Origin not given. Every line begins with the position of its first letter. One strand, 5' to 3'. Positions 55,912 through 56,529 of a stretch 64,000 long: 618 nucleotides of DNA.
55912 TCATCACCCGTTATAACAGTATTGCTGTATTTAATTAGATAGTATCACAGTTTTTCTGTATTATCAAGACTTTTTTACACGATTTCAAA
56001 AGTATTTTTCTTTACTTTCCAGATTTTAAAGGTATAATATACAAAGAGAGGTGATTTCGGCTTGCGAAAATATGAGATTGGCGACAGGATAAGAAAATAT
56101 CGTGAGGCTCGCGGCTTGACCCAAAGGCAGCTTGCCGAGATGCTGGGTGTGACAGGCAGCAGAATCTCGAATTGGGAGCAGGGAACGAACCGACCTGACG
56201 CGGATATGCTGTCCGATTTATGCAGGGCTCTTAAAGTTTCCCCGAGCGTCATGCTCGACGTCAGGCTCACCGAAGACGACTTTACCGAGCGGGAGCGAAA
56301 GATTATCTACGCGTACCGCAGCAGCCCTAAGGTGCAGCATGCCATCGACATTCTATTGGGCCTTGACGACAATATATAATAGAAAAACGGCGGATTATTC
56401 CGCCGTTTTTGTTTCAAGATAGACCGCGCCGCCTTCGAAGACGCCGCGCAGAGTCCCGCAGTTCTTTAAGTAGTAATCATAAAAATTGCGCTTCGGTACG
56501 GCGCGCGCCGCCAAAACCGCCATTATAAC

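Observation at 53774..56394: Self-contained XRE-switched five-gene cassette of unknown function between amt and the cob operon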

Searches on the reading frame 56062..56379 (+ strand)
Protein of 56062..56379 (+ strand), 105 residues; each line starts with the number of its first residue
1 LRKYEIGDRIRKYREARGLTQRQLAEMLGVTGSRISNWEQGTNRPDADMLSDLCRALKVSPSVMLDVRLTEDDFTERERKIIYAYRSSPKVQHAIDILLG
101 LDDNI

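Call 3: search_protein_families(library=pfam, max_evalue=1, proteins=[window:56062-56379:+])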
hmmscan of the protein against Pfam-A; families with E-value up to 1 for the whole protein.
window:56062-56379:+ (105 aa): 20 families
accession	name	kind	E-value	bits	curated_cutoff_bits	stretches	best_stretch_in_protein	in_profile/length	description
PF01381.28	HTH_3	-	1e-18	67.5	23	1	10-62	1-53/55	Helix-turn-helix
PF13560.12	HTH_31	-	1.3e-17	64.2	27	1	5-62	1-59/64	Helix-turn-helix domain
PF12844.13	HTH_19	-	3.7e-15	56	30.2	1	7-62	1-56/64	Helix-turn-helix domain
PF13443.12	HTH_26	-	1.4e-08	35.3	22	1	9-62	1-55/63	Cro/C1-type HTH DNA-binding domain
PF04545.22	Sigma70_r4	-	1.6e-05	24.8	24.1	1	16-37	18-39/50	Sigma-70, region 4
PF13744.12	HTH_37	-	2.4e-05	24.5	27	1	3-41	16-54/80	Helix-turn-helix domain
PF15731.11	MqsA_antitoxin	-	0.00029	21.4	30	1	7-68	71-131/131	Antitoxin component of bacterial toxin-antitoxin system, MqsA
PF05269.17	Phage_CII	-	0.00067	20.3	21.3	1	19-50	24-54/91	Bacteriophage CII protein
PF13384.12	HTH_23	-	0.0007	19.8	24.6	1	11-38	12-37/50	Homeodomain-like domain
PF12802.13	MarR_2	-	0.0016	19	27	1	17-37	19-39/61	MarR family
PF07022.19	Phage_CI_repr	-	0.0021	18.8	22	1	8-41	1-35/65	Bacteriophage CI repressor helix-turn-helix domain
PF13412.12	HTH_24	-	0.0024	17.9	21.9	1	17-36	16-35/48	Winged helix-turn-helix DNA-binding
PF22495.2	HTH_92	-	0.0051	16.5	27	1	11-45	1-35/45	RsaL-like HTH domain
PF01022.26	HTH_5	-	0.021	15.1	22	0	51-62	19-30/47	Bacterial regulatory protein, arsR family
PF13413.12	HTH_25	-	0.027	14.7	24.6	1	10-39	2-31/62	Helix-turn-helix domain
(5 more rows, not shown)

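Call 4: search_protein_families(library=phrogs, max_evalue=1, proteins=[window:56062-56379:+])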
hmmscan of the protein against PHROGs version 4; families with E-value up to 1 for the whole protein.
window:56062-56379:+ (105 aa): 77 families (the best 25 are shown)
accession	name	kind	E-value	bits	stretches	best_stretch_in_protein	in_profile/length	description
phrog_8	-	transcription regulation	1.2e-17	65.4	1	5-64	76-215/346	transcriptional regulator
phrog_2967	-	transcription regulation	1.1e-15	58.8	1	3-81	8-83/225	transcriptional regulator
phrog_4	-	transcription regulation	1.1e-15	58.5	1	4-65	135-192/400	transcriptional repressor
phrog_3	-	transcription regulation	1.5e-15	58.9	1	2-71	85-153/430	transcriptional repressor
phrog_2439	-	transcription regulation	9.1e-14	52.1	1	6-65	8-67/367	transcriptional regulator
phrog_1373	-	transcription regulation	3.2e-13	51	1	3-75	61-135/166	transcriptional regulator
phrog_5823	-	transcription regulation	3.7e-13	50.4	1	5-64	6-66/404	transcriptional regulator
phrog_2328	-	transcription regulation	5.3e-13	49.9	1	5-62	15-72/128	transcriptional repressor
phrog_4836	-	transcription regulation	1.2e-09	39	1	5-66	75-136/194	CII-like regulator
phrog_2104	-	unknown function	1.7e-09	38.8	1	9-55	43-89/103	-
phrog_7241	-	transcription regulation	3.9e-09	37.6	1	10-62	66-118/122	transcriptional regulator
phrog_2339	-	DNA, RNA and nucleotide metabolism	1.3e-08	35.7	1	5-69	25-88/98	HTH DNA binding protein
phrog_4739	-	unknown function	4.3e-08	34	1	4-81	66-143/167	-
phrog_638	-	transcription regulation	6.8e-08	33.5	1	10-64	8-63/145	transcriptional regulator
phrog_7396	-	unknown function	1.6e-07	32.3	1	6-62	16-75/227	-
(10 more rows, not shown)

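Call 5: search_protein_families(library=padloc, max_evalue=1, proteins=[window:56062-56379:+])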
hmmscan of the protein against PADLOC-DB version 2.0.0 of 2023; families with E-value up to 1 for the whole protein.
window:56062-56379:+ (105 aa): 29 families (the best 25 are shown)
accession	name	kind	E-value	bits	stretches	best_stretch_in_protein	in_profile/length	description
PDLC03951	RmrA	-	1.7e-14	51.6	1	8-73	11-70/400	-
PDLC02926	HTH_VI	-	4.1e-14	50.6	1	6-81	2-76/92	-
PDLC03948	RmrA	-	4.1e-12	43.7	1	7-72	10-75/397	-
PDLC04142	capH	-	1.7e-11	43.1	1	6-71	7-72/103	capH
PDLC03956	RmrA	-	2.6e-11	41.2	1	6-70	9-74/399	-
PDLC03954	RmrA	-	7.2e-11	39.6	1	7-67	12-72/380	-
PDLC03947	RmrA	-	8.2e-11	39.3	1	5-60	11-66/383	-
PDLC03949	RmrA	-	4.8e-10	36.8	1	8-65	5-62/363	-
PDLC03952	RmrA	-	1e-09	35.8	1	6-59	23-76/395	-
PDLC03944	RmrA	-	1.2e-07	29.2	1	7-59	8-60/384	-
PDLC03955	RmrA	-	1.6e-07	28.9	1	11-60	26-75/371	-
PDLC03953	RmrA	-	4.6e-07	27.4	1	4-62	4-61/373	-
PDLC04762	PDC-M64C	-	9e-07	26.9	1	4-58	26-80/97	-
PDLC03945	RmrA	-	9.7e-07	26.3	1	6-88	3-83/394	-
PDLC04760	PDC-M64C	-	1.7e-06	26.3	1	3-54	24-75/93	-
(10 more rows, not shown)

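Call 6: search_protein_families(library=ncbifam, max_evalue=1, proteins=[window:56062-56379:+])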
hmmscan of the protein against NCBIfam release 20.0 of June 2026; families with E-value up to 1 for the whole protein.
window:56062-56379:+ (105 aa): 33 families (the best 25 are shown)
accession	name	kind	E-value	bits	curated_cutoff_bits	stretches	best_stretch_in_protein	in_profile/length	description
NF041951.1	phage_RstR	subfamily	1.2e-12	48.1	80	1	5-66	2-63/108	RstR family transcriptional repressor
TIGR03070.1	couple_hipB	subfamily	2.9e-12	46.3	71.65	1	5-57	2-54/58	type II toxin-antitoxin system Y4mF family antitoxin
NF047948.1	male_kill_WMK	equivalog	3.1e-12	46.6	300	1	3-82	160-236/300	WO male-killing family protein Wmk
NF007257.0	PRK09706.1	subfamily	4.4e-12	46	101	1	2-65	2-65/135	transcriptional repressor DicA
TIGR03830.1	CxxCG_CxxCG_HTH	subfamily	3.3e-10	39.8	61.8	1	6-67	66-126/127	type II TA system antitoxin MqsA family protein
TIGR00270.2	TIGR00270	equivalog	1e-07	31.9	110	1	7-60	77-130/159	multiprotein bridging factor aMBF1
NF006015.0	PRK08154.1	subfamily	2.2e-07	30.3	204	1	5-68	30-93/314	anaerobic benzoate catabolism transcriptional regulator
NF041677.1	trans_regClgR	equivalog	9e-07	29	170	1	5-91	8-92/113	transcriptional regulator ClgR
NF052239.1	antitox_spr1629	equivalog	9.1e-07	28.3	335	1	6-88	3-83/377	spr1629 family repressor/antitoxin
NF041575.1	antitoxPezA_Strep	equivalog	1.8e-06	28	290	1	6-60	2-56/158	type II toxin-antitoxin system antitoxin PezA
NF007408.0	PRK09943.1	equivalog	1.8e-06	27.6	211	1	5-63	7-65/185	HTH-type transcriptional regulator PuuR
NF040522.1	VC1465_fam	subfamily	3.2e-06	27.2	70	1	10-44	1-35/111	VC1465 family Xer recombination activation factor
NF047542.1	telomere_Tap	equivalog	1.5e-05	24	600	1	11-57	23-69/695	telomere-associated protein Tap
NF046032.1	TransRegSlrRBacil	equivalog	5.6e-05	23.3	250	1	6-68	2-65/149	HTH-type transcriptional regulator SlrR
NF003162.0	PRK04140.1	equivalog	0.00023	20.3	263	1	7-73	128-195/317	transcriptional regulator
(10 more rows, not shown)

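Call 68: find_related_loci(query=A5, collection=viral_contigs, flank=8000)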
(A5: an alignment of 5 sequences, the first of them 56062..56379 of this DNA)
Query A5 (105 aa) in viral_contigs; peptide patterns used: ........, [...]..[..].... (x = any residue, [..] = any of these).
57 stretches matched a pattern; 12 encode a relative of the query (tblastn E <= 1e-3); 12 distinct loci.
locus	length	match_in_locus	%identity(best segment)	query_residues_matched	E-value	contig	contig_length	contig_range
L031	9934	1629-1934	64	3-104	6e-43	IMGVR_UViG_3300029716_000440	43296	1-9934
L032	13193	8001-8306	62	3-104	2e-42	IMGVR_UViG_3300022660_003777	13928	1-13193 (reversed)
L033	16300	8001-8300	64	3-102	1e-41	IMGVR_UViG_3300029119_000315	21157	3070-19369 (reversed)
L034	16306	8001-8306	60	1-102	9e-43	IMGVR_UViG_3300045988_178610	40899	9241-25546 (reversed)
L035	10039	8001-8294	46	3-101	8e-25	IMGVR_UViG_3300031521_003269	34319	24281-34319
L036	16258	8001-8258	42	3-86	8e-19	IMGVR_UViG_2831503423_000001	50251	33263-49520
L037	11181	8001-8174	52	3-60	5e-16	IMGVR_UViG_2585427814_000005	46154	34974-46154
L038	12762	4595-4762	30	10-65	8e-7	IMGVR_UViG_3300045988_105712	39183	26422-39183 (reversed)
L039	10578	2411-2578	30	10-65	8e-7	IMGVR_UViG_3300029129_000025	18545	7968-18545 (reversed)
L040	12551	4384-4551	30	10-65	8e-7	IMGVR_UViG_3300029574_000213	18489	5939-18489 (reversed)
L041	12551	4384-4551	30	10-65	8e-7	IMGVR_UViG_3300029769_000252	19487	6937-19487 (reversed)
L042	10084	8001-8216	26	6-76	6e-6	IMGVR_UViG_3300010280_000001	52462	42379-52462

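Call 70: search_protein_families(library=padloc, max_evalue=0.01, proteins=[L032:4616-6874:-, L032:6876-7628:-])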
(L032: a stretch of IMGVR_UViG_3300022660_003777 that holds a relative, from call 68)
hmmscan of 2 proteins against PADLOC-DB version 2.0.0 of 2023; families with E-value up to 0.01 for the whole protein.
L032:4616-6874:- (752 aa): 0 families

L032:6876-7628:- (250 aa): 0 families

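Call 71: search_protein_families(library=pfam, max_evalue=0.01, proteins=[L032:4616-6874:-, L032:6876-7628:-, L031:3879-4865:-, L031:4887-5456:-])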
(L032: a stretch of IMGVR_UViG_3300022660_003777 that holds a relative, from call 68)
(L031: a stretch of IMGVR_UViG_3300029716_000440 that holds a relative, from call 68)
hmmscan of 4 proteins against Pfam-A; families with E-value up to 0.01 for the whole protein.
L032:4616-6874:- (752 aa): 0 families

L032:6876-7628:- (250 aa): 0 families

L031:3879-4865:- (328 aa): 4 families
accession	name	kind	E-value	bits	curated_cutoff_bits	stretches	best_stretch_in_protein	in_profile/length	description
PF00929.31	RNase_T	-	1.1e-38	133.8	24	1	40-191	1-160/164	Exonuclease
PF00533.33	BRCT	-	1.2e-06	29.1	21.3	1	241-302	5-59/78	BRCA1 C Terminus (BRCT) domain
PF13482.12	RNase_H_2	-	1.2e-05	25.8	22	1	41-193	2-132/165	RNase_H superfamily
PF01612.26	DNA_pol_A_exo1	-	6.5e-05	23.2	23.6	1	39-172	22-125/173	3'-5' exonuclease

L031:4887-5456:- (189 aa): 1 family
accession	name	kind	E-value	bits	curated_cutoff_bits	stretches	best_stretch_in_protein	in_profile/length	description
PF06114.19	Peptidase_M78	-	1.9e-14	53.9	22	1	37-154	5-121/123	IrrE N-terminal-like domain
